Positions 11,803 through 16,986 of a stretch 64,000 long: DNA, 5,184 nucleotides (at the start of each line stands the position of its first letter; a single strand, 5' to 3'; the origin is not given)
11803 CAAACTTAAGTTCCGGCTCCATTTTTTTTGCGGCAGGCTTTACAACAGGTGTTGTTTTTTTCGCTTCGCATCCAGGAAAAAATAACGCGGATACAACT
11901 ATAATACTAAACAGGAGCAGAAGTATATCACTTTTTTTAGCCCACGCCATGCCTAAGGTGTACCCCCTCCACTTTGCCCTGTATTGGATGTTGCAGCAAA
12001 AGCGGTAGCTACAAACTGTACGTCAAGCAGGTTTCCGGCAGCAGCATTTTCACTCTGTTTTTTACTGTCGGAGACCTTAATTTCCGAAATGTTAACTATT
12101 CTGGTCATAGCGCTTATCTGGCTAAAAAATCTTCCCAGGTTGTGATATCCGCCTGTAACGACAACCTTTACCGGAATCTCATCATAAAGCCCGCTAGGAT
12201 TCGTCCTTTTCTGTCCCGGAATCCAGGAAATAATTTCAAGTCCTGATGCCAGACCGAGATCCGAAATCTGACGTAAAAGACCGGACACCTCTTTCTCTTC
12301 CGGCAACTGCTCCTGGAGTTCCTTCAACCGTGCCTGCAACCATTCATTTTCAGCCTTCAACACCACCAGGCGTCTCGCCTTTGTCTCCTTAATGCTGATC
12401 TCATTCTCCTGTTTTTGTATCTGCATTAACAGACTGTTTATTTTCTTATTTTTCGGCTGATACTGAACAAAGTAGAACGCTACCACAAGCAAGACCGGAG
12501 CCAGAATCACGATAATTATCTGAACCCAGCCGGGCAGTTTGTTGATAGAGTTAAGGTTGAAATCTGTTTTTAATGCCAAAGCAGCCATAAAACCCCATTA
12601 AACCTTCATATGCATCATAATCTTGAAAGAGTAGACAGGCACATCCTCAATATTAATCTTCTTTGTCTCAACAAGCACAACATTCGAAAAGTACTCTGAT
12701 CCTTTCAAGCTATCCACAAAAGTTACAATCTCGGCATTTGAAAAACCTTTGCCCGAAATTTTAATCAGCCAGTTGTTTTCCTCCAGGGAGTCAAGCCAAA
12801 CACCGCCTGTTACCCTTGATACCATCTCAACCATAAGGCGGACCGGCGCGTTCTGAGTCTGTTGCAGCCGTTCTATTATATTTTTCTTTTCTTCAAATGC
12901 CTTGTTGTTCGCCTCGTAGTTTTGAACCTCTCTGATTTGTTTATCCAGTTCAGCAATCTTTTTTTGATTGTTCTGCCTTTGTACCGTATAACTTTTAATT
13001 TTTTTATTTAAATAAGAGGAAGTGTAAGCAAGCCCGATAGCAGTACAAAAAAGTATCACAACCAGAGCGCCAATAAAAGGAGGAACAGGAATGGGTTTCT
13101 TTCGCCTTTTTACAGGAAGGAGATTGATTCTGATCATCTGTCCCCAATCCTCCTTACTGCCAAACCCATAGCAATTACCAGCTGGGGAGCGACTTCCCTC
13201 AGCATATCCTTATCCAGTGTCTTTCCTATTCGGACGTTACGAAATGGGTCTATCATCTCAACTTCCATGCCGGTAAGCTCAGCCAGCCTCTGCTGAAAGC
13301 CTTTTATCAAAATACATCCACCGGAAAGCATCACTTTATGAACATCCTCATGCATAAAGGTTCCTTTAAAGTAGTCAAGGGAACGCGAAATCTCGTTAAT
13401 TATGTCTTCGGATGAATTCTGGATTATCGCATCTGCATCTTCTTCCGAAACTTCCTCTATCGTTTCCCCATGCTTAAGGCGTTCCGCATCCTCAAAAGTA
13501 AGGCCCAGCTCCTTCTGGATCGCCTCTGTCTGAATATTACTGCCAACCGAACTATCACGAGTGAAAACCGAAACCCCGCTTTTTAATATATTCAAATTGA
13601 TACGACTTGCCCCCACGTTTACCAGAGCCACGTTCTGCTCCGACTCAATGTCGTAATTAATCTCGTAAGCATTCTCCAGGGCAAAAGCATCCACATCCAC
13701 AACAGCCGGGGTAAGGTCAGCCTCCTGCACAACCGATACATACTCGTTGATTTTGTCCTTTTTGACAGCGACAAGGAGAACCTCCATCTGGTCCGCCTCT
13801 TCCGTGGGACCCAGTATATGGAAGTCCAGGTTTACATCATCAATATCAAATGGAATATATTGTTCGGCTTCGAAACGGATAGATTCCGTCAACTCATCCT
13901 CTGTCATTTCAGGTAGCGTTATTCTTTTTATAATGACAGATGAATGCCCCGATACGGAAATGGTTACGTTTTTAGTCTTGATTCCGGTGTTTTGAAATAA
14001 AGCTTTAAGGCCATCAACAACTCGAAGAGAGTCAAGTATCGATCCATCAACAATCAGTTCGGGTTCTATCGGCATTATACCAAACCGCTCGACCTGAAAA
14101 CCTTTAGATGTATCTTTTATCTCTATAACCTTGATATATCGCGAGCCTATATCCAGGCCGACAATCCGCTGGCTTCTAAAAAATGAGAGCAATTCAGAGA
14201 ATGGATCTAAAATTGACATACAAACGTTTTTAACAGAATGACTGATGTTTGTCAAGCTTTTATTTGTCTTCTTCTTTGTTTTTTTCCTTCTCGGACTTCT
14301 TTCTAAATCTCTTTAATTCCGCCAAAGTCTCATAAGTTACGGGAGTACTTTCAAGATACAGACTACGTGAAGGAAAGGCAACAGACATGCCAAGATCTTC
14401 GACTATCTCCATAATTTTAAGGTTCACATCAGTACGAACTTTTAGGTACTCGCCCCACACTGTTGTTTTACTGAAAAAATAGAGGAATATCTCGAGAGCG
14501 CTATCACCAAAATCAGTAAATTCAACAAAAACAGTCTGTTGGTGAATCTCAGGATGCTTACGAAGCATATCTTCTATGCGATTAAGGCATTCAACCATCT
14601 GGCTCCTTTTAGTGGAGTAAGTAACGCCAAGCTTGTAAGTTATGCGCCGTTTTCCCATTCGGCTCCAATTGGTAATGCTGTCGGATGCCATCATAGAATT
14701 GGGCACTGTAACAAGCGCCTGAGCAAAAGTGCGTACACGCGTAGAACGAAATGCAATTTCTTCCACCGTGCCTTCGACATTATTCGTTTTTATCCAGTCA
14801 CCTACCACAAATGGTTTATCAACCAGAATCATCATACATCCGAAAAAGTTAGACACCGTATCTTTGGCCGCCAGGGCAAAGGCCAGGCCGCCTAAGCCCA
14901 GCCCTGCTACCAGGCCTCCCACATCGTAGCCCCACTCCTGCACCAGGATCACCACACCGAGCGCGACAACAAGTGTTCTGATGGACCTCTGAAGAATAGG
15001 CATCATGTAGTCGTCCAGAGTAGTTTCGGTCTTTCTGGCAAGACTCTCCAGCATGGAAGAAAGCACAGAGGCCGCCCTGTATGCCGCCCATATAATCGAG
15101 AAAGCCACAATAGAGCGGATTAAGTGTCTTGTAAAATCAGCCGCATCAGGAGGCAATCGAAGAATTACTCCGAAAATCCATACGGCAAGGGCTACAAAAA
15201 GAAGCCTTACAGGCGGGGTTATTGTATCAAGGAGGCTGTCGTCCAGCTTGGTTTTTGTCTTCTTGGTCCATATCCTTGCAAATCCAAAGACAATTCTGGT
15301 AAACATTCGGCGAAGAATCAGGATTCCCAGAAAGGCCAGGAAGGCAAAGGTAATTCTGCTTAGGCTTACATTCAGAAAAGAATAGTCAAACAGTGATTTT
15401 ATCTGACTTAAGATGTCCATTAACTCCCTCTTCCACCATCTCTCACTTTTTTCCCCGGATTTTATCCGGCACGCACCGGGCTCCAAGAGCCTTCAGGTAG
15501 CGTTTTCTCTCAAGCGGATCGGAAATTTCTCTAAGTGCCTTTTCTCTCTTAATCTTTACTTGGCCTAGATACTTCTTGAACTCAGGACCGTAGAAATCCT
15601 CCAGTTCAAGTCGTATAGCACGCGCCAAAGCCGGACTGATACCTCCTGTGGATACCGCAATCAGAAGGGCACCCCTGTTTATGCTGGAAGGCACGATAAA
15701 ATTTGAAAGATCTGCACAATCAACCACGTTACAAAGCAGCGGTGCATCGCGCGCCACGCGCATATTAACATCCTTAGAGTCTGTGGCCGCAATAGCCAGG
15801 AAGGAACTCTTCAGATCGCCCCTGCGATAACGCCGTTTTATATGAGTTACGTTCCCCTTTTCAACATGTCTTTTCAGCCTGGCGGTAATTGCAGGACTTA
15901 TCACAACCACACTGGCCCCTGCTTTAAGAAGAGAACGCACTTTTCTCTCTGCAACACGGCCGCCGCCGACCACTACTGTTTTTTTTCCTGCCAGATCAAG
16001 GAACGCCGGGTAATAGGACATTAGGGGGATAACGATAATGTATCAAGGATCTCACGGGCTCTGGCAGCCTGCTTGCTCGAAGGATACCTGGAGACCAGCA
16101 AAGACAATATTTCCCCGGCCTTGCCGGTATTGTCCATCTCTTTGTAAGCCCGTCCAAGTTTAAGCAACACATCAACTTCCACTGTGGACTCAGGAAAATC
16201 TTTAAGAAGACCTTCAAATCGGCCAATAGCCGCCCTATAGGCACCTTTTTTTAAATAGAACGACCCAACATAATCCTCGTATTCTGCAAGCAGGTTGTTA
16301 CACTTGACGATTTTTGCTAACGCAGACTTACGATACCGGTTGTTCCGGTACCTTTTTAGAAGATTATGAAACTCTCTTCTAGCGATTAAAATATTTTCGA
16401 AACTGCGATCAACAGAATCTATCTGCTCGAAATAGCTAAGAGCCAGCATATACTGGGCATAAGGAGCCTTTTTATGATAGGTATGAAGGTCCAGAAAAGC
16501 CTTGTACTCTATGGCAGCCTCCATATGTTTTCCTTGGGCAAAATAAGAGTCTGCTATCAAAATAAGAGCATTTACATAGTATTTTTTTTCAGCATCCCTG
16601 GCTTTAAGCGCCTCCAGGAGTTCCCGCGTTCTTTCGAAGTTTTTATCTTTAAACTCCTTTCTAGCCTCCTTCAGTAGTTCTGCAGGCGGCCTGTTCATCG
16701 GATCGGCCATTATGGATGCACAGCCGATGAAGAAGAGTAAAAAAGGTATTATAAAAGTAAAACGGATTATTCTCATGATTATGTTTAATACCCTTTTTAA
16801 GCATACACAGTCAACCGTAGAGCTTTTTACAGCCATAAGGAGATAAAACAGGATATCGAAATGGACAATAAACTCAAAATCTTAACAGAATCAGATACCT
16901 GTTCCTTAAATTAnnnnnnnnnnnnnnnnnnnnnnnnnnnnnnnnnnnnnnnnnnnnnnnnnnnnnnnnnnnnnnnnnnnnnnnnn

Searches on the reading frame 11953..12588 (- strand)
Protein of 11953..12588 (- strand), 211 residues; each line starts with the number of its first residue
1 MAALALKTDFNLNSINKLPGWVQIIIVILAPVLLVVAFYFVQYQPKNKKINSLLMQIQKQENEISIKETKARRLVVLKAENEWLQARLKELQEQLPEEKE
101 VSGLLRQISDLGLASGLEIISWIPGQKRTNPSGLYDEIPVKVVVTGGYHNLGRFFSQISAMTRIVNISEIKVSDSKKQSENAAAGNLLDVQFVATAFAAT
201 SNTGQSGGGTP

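Call 55: search_protein_families(library=pfam, proteins=[window:11953-12588:-], max_evalue=0.001)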
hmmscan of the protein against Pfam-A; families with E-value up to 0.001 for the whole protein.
window:11953-12588:- (211 aa): 2 families
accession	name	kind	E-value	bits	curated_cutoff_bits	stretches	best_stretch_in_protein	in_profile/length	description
PF04350.18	PilO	-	4.3e-31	108.4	22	1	56-198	7-142/145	Pilus assembly protein, PilO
PF10741.14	T2SSM_b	-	7e-07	29.6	21.7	1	103-197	18-110/111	Type II secretion system (T2SS), protein M subtype b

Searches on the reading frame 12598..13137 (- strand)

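Call 55: search_protein_families(library=pfam, proteins=[window:12598-13137:-], max_evalue=0.001)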
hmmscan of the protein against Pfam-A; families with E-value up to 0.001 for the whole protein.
window:12598-13137:- (179 aa): 2 families
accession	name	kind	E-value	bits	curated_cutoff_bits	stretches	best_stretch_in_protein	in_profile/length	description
PF05137.18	PilN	-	8.7e-14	51.8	22.8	1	101-176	2-77/78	Fimbrial assembly protein (PilN)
PF03961.19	FapA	-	0.0009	19.4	31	0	40-145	151-255/272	Flagellar Assembly Protein A beta solenoid domain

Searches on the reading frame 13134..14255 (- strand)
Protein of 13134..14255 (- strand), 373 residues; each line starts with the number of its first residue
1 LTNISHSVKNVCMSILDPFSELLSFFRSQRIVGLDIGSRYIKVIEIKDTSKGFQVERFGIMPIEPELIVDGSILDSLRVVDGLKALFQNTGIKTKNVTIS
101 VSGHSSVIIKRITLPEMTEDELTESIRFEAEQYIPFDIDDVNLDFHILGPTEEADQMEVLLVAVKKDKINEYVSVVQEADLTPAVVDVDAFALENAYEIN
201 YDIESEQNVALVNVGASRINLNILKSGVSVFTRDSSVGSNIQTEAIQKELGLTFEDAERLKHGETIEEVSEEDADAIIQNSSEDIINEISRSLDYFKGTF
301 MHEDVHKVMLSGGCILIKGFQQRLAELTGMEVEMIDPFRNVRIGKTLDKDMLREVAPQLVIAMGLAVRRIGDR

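Call 55: search_protein_families(library=pfam, proteins=[window:13134-14255:-], max_evalue=0.001)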
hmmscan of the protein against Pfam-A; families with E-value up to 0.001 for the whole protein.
window:13134-14255:- (373 aa): 4 families
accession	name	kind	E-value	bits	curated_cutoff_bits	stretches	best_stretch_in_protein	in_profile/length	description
PF11104.14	PilM_2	-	1.2e-82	278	27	1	33-369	1-339/340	Type IV pilus assembly protein PilM;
PF14450.12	FtsA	-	2.2e-10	41.4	31.8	1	210-337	1-112/127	Cell division protein FtsA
PF05134.19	T2SSL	-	4.6e-07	29.9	25.5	1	104-193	55-138/231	Type II secretion system (T2SS), protein L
PF06723.19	MreB_Mbl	-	0.00027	20.3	27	1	268-344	236-314/327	MreB/Mbl protein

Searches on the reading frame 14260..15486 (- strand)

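Call 55: search_protein_families(library=pfam, proteins=[window:14260-15486:-], max_evalue=0.001)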
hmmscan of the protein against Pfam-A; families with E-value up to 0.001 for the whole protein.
window:14260-15486:- (408 aa): 4 families
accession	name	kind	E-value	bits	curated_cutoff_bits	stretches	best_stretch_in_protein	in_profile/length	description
PF00924.24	MS_channel_2nd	-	5.4e-25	87.7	20.2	1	209-276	1-68/68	Mechanosensitive ion channel, beta-domain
PF21082.3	MS_channel_3rd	-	1.7e-16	60.8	21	1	283-364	2-83/88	Mechanosensitive ion channel MscS, C-terminal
PF21088.3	MS_channel_1st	-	1.1e-06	28.9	23.1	1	171-208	5-42/42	Mechanosensitive ion channel, transmembrane helices 2/3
PF24956.1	Msl2-3_C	-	0.00051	20.6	29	0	301-362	21-86/87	Mechanosensitive ion channel protein 2/3 C-terminal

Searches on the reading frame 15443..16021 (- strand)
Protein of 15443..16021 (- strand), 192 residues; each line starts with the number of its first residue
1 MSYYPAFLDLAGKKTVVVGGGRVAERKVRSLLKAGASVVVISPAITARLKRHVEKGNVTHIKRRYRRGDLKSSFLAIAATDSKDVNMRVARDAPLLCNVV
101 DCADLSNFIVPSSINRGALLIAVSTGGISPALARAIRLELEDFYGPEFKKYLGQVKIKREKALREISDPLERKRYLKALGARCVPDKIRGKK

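Call 55: search_protein_families(library=pfam, proteins=[window:15443-16021:-], max_evalue=0.001)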
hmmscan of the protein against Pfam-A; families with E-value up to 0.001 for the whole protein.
window:15443-16021:- (192 aa): 2 families
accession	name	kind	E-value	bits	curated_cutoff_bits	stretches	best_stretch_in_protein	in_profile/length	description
PF13241.12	NAD_binding_7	-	5e-29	101.4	22.1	1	7-112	2-104/104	Putative NAD(P)-binding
PF14824.11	Sirohm_synth_M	-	4.5e-11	42.5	25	1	116-142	1-27/28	Sirohaem biosynthesis protein central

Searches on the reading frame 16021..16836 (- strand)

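Call 55: search_protein_families(library=pfam, proteins=[window:16021-16836:-], max_evalue=0.001)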
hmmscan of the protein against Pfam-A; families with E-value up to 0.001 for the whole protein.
window:16021-16836:- (271 aa): 8 families
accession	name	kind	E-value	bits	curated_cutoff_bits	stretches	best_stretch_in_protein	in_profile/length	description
PF13525.12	YfiO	-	4e-34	118.6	25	1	49-237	3-194/203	Outer membrane lipoprotein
PF13174.12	TPR_6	-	1e-13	51.4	26.3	1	222-254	1-33/33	Tetratricopeptide repeat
PF13512.12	TPR_18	-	5e-10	40.1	21.9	1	48-174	7-143/145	Tetratricopeptide repeat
PF14559.12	TPR_19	-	4.3e-08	33.8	25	1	195-260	2-64/68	Tetratricopeptide repeat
PF13428.12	TPR_14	-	2.6e-06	28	23.5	0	222-259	2-39/44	Tetratricopeptide repeat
PF13432.12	TPR_16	-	1.1e-05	26.2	32.7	0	94-138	3-44/65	Tetratricopeptide repeat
PF02259.29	FAT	-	0.00032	20.5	24.2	0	60-143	209-301/343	FAT domain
PF13181.12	TPR_8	-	0.00047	20.5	25.7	0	222-252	2-32/34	Tetratricopeptide repeat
